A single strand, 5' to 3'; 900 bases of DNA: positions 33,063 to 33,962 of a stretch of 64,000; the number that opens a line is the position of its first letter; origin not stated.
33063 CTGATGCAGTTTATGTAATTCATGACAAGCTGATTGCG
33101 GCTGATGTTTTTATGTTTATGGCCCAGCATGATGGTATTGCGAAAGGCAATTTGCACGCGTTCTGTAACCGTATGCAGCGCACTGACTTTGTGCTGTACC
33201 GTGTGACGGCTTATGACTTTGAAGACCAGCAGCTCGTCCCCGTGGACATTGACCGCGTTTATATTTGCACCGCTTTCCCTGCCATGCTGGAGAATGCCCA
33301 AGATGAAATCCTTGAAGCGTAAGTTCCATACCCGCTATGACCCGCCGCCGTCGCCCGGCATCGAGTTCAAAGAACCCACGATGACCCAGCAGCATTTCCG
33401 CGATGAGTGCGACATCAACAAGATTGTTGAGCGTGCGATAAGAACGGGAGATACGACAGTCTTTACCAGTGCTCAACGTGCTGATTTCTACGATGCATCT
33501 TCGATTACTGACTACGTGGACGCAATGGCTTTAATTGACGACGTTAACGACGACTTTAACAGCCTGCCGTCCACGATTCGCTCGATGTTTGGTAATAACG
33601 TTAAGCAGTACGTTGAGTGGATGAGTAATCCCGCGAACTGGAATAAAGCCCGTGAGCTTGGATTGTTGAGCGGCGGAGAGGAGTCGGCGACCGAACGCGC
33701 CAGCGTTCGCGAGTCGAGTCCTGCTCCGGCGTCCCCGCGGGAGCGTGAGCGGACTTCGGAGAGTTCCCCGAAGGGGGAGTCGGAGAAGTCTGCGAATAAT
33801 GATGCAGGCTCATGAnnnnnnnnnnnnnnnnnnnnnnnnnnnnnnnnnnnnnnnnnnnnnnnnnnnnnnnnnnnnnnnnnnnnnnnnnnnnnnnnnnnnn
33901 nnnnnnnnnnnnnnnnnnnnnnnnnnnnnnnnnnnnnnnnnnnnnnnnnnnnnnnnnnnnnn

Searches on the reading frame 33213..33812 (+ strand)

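Call 70: search_protein_families(library=pfam, proteins=[window:33213-33812:+], max_evalue=0.01)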
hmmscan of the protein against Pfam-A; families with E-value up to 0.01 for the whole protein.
window:33213-33812:+ (200 aa): 1 family
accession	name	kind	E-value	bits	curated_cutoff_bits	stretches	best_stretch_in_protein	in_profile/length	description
PF09675.16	Chlamy_scaf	-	2.8e-34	118.6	25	1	41-173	2-128/134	Chlamydia-phage Chp2 scaffold (Chlamy_scaf)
